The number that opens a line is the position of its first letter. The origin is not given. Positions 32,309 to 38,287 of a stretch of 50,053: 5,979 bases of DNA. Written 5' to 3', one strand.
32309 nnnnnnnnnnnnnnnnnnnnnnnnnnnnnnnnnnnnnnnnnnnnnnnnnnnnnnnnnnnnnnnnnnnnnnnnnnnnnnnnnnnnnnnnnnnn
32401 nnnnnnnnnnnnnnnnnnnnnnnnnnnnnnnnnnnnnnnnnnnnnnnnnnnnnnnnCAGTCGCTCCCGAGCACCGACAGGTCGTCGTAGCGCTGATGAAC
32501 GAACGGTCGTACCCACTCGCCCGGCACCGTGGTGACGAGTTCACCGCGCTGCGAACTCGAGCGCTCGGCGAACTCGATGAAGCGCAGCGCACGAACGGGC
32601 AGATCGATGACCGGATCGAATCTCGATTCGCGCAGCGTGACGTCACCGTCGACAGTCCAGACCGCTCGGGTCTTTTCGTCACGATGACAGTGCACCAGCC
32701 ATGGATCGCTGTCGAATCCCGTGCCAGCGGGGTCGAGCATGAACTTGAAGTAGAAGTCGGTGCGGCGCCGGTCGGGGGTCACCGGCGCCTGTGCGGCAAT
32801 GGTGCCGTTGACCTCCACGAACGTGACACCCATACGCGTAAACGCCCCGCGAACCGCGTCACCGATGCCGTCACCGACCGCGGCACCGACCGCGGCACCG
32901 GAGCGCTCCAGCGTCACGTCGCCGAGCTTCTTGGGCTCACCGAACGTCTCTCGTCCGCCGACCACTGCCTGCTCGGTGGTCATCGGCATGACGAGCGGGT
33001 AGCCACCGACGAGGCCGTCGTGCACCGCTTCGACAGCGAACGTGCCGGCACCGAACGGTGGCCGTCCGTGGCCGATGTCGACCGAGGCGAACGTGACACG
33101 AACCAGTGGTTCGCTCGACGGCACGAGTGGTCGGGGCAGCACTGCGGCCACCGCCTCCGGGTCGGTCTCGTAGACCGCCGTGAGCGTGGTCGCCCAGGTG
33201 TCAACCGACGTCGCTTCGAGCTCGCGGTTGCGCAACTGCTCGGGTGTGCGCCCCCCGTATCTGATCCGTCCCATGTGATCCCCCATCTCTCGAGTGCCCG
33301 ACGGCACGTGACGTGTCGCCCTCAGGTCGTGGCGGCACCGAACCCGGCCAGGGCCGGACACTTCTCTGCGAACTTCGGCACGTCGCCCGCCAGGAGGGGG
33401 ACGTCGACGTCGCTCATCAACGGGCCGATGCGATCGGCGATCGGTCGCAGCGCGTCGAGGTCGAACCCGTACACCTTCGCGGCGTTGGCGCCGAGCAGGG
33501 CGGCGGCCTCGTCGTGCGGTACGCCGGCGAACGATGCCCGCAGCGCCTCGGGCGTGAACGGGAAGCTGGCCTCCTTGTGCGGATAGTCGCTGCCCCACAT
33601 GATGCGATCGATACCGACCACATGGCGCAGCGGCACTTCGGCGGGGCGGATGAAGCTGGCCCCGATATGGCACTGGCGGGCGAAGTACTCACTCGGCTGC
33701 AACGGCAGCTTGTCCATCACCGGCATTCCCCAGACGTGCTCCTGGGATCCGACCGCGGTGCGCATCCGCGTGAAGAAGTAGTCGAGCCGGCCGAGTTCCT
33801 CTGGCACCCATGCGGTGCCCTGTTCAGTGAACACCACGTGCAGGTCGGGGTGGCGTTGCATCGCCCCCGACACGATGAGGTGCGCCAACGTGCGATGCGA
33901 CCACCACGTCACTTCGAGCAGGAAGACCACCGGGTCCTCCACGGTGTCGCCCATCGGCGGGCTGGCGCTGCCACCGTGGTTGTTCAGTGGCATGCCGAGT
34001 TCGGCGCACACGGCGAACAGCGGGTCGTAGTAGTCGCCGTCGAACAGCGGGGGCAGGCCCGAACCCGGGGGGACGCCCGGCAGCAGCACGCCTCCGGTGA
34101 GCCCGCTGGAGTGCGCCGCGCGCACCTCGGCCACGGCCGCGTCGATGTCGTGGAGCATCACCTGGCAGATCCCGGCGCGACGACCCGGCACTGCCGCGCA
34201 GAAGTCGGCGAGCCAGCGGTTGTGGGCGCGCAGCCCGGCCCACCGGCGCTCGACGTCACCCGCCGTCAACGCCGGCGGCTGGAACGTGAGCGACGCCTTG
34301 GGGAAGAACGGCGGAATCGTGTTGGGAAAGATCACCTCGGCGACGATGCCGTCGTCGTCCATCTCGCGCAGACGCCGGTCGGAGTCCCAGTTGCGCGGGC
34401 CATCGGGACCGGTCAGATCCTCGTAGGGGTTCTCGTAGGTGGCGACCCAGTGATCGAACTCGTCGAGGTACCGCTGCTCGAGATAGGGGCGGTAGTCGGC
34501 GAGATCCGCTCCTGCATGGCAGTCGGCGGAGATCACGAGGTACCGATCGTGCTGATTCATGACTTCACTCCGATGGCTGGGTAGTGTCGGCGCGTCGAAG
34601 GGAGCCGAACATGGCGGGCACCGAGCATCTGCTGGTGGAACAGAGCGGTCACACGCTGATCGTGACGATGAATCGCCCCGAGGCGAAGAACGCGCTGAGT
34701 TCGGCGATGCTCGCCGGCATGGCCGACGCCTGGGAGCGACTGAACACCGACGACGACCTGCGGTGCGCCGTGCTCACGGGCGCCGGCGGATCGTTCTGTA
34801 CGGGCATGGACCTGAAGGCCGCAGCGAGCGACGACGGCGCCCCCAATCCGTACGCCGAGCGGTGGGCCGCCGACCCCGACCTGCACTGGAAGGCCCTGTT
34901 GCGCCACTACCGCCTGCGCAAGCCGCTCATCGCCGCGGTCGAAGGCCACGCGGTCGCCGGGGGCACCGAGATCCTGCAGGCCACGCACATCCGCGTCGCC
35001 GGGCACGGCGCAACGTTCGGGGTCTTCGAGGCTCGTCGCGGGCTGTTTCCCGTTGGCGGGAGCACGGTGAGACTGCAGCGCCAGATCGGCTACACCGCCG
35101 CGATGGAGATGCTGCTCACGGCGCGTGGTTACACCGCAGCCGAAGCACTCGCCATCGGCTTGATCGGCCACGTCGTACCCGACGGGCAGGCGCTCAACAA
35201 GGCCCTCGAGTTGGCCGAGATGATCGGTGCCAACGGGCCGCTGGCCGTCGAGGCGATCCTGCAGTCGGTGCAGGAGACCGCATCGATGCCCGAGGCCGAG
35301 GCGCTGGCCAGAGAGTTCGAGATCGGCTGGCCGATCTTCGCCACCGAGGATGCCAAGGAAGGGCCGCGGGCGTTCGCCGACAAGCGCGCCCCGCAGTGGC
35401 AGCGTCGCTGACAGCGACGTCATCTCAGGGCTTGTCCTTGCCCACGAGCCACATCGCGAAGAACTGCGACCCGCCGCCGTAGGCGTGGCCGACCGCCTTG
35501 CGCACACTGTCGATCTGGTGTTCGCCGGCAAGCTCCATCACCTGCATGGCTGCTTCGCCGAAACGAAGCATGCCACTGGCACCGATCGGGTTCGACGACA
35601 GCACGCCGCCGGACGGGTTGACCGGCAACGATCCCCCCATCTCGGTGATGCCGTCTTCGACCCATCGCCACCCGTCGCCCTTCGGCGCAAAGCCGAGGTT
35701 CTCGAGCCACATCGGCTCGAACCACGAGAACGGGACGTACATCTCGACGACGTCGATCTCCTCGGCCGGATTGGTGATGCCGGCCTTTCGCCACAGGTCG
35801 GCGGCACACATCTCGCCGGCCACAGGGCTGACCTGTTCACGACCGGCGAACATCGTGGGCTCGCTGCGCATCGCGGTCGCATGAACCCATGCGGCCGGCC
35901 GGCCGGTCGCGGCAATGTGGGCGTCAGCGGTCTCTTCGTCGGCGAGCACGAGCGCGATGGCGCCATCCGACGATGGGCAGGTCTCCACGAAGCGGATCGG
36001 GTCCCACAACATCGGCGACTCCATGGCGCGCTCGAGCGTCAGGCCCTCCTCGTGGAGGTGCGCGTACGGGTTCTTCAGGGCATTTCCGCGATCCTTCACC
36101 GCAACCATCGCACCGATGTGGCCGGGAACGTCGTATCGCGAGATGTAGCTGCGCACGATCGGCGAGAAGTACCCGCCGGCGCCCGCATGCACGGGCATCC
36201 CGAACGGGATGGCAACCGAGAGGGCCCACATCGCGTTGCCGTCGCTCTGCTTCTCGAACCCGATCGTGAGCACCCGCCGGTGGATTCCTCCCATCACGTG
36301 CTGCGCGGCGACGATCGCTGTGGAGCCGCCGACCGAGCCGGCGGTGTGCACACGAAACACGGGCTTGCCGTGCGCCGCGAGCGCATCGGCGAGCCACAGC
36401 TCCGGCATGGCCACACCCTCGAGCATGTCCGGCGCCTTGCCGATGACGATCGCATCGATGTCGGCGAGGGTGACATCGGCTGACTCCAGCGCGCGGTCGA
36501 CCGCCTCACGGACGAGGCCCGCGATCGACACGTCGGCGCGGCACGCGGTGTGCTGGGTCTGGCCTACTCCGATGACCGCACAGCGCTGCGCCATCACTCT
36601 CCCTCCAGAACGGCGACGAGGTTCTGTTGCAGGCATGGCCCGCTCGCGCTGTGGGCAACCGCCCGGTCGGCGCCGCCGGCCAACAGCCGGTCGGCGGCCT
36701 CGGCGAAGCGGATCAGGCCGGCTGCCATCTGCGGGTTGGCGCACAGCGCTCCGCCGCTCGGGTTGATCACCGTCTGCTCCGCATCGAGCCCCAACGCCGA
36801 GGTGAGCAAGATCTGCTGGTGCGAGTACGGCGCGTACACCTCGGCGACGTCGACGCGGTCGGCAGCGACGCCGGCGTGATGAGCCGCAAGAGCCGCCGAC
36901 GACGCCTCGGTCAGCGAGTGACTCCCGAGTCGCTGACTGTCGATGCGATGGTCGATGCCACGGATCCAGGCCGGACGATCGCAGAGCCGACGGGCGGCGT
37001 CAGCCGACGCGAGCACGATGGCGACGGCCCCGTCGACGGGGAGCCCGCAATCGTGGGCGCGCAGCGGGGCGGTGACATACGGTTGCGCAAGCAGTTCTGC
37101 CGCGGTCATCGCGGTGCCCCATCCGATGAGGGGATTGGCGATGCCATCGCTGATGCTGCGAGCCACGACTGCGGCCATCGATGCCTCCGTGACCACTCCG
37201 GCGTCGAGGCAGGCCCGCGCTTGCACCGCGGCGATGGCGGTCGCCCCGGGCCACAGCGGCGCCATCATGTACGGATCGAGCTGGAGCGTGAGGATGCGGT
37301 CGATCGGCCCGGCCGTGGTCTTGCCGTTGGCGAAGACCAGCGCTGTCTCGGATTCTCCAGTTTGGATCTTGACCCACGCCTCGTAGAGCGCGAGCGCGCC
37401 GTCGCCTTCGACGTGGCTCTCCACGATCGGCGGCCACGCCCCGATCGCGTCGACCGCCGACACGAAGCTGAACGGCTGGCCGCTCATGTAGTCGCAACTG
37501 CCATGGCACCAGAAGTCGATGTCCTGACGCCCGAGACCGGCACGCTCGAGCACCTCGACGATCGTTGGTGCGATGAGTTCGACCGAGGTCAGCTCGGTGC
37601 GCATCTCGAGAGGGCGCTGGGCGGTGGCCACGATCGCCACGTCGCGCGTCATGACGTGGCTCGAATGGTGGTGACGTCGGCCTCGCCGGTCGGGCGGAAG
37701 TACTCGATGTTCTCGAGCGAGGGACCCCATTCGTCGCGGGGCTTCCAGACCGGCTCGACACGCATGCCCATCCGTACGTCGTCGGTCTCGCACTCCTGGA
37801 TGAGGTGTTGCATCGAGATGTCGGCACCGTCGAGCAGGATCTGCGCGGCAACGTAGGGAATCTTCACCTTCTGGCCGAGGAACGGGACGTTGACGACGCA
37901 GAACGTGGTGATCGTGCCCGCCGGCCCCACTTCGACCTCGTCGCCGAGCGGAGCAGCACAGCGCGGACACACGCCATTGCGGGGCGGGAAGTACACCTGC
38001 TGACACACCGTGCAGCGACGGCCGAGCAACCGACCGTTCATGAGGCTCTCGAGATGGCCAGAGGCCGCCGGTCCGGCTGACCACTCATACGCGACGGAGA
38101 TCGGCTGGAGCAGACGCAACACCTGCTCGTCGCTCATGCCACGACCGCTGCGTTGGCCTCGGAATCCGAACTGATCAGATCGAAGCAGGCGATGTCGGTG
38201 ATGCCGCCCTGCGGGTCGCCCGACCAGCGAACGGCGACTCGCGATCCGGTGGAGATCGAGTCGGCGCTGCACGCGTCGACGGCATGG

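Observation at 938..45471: Seven copies of a 17-bp palindrome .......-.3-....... define a regulon whose regulator is not in the window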

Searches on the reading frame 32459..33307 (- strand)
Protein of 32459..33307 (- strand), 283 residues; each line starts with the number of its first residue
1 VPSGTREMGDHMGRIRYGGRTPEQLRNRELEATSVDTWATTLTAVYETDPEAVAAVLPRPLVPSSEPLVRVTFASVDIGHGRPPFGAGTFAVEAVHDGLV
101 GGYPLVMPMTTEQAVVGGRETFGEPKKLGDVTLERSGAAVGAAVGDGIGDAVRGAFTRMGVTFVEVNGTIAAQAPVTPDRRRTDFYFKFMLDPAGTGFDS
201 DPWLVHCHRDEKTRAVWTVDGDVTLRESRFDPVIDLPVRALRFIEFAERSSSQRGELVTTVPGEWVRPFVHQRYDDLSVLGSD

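Call 14: search_protein_families(library=pfam, proteins=[window:32459-33307:-], max_evalue=0.00001)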
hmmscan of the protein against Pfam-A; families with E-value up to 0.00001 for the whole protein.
window:32459-33307:- (283 aa): 1 family
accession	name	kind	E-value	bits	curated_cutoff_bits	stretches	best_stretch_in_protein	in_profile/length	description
PF06314.16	ADC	-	3.4e-42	145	29.8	1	37-240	19-216/238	Acetoacetate decarboxylase (ADC)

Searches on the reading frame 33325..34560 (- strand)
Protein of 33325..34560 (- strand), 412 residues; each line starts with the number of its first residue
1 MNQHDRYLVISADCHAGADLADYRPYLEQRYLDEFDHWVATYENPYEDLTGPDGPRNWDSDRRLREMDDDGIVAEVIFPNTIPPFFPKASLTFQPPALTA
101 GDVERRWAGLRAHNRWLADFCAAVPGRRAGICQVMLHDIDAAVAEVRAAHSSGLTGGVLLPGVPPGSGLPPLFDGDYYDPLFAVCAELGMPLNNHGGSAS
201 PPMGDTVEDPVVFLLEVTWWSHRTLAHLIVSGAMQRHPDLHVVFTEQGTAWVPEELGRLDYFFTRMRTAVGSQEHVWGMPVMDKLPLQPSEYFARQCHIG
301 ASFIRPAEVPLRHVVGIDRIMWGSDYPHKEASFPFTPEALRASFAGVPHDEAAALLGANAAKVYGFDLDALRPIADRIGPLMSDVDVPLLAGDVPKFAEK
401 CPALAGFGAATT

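Call 14: search_protein_families(library=pfam, proteins=[window:33325-34560:-], max_evalue=0.00001)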
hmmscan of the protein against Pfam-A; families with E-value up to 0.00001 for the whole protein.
window:33325-34560:- (412 aa): 1 family
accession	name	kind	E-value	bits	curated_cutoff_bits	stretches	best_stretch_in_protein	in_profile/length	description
PF04909.20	Amidohydro_2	-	3.6e-32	112.7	26.4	1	107-366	58-289/289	Amidohydrolase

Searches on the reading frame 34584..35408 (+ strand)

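Call 14: search_protein_families(library=pfam, proteins=[window:34584-35408:+], max_evalue=0.00001)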
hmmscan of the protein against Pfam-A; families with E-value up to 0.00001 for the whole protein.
window:34584-35408:+ (275 aa): 2 families
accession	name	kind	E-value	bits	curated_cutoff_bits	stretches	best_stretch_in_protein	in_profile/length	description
PF00378.25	ECH_1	-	1.5e-55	188.7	27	1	25-274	7-250/251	Enoyl-CoA hydratase/isomerase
PF16113.10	ECH_2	-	3.6e-31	109.3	27.2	1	26-208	3-184/335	Enoyl-CoA hydratase/isomerase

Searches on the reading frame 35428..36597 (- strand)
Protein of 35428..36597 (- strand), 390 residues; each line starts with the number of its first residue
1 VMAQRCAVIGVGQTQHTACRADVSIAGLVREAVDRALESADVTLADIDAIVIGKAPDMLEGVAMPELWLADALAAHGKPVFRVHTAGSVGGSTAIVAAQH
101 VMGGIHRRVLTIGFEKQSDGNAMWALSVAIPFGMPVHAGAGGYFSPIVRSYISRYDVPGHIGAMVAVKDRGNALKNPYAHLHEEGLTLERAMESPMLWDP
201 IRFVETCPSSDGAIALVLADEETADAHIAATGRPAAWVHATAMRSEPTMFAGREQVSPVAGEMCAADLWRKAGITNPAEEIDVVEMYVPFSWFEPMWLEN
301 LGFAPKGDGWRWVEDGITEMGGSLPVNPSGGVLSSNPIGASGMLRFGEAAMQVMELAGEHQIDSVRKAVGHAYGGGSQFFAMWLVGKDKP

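Call 14: search_protein_families(library=pfam, proteins=[window:35428-36597:-], max_evalue=0.00001)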
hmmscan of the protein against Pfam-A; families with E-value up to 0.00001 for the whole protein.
window:35428-36597:- (390 aa): 2 families
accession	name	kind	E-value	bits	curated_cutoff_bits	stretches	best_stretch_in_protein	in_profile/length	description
PF22691.2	Thiolase_C_1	-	7.7e-29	100.7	28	1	261-376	20-133/144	Thiolase C-terminal domain-like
PF00108.29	Thiolase_N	-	4.4e-06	26.7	26.4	0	8-121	3-119/260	Thiolase, N-terminal domain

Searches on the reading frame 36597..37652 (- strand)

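Call 14: search_protein_families(library=pfam, proteins=[window:36597-37652:-], max_evalue=0.00001)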
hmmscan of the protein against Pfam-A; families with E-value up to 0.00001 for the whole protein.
window:36597-37652:- (352 aa): 1 family
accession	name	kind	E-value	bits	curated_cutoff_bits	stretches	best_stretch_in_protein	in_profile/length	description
PF22691.2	Thiolase_C_1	-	6.5e-08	32.9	28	0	247-289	18-60/144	Thiolase C-terminal domain-like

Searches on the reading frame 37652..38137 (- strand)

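Call 14: search_protein_families(library=pfam, proteins=[window:37652-38137:-], max_evalue=0.00001)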
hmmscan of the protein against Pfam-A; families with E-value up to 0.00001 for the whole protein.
window:37652-38137:- (162 aa): 2 families
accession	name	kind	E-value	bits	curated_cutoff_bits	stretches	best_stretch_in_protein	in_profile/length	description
PF01796.24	OB_ChsH2_C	-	1.5e-12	47.7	27.1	1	67-132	1-65/65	ChsH2, C-terminal OB-fold domain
PF12172.15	zf-ChsH2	-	1.5e-09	38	23.2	1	32-61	4-32/37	ChsH2, rubredoxin-like zinc ribbon domain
